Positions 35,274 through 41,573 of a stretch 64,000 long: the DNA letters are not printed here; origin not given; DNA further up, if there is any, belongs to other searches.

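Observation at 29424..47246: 5,940-aa secreted giant protein combining Big, Calx-beta and GLUG beta-helix modules in three mega-repeats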

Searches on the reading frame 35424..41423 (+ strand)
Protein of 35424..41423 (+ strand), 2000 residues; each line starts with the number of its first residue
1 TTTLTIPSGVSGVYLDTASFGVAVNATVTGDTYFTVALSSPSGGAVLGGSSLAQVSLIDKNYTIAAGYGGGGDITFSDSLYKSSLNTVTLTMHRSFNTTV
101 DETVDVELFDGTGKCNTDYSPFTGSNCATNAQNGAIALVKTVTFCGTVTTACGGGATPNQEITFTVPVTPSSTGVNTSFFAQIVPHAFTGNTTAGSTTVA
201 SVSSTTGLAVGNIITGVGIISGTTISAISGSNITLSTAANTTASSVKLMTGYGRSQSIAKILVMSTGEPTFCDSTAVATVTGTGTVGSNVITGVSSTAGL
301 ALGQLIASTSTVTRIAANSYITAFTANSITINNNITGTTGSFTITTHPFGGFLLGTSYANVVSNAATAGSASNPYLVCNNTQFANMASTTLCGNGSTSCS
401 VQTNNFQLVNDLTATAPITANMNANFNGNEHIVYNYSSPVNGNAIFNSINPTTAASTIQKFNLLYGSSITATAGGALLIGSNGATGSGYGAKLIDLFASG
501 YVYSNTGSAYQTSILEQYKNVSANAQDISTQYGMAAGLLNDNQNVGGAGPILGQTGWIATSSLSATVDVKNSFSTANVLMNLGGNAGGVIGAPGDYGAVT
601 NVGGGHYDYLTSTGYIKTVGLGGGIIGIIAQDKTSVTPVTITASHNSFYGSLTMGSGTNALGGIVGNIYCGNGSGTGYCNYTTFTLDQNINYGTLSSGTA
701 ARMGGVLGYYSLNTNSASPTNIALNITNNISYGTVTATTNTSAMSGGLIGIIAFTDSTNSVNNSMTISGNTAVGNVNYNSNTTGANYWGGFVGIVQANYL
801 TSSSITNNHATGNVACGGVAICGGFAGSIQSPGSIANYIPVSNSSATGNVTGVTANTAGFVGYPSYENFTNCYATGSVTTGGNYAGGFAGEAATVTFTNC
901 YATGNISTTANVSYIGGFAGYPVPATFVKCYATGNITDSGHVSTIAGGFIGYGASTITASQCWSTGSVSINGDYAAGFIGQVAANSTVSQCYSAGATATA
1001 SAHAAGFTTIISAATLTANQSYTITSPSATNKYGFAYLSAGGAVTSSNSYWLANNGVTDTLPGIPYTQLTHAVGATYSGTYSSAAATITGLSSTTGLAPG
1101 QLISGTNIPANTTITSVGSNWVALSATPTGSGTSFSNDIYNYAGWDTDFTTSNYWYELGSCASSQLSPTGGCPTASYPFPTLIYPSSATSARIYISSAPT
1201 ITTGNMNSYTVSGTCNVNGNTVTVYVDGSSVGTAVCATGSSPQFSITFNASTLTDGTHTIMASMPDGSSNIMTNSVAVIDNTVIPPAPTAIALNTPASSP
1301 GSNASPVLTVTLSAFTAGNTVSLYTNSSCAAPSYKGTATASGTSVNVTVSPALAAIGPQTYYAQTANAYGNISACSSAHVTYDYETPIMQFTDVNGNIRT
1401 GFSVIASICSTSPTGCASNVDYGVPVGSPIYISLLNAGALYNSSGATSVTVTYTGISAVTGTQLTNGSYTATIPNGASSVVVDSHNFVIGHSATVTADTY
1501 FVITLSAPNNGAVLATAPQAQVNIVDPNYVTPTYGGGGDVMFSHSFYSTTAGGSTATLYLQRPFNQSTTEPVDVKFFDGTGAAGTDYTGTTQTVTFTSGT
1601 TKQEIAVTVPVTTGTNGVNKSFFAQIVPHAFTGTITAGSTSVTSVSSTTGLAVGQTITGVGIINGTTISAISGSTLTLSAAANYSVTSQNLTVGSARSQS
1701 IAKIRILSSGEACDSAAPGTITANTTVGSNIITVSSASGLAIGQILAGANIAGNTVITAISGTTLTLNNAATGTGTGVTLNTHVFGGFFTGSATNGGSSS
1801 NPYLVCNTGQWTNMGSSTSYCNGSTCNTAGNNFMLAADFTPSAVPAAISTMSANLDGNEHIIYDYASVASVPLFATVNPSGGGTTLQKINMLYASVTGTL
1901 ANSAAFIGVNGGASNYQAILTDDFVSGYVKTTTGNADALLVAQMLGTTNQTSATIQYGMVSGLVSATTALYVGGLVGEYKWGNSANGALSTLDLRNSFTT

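Call 5: search_protein_families(library=pfam, proteins=[window:35424-41423:+], max_evalue=0.01)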
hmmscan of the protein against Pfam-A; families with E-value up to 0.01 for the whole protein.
window:35424-41423:+ (2000 aa): 1 family
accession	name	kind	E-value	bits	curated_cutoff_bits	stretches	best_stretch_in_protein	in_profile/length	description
PF03160.20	Calx-beta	-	1.6e-09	38.3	27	1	1542-1624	10-92/119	Calx-beta domain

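Call 6: search_protein_families(library=ncbifam, proteins=[window:35424-41423:+], max_evalue=0.01)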
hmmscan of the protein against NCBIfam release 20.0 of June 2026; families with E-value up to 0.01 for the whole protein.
window:35424-41423:+ (2000 aa): 1 family
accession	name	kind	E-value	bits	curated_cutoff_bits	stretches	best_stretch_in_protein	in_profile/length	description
NF033510.3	Ca_tandemer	repeat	2.5e-05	24.5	50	1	1204-1268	28-92/96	Ca2+-stabilized repeat-containing adhesin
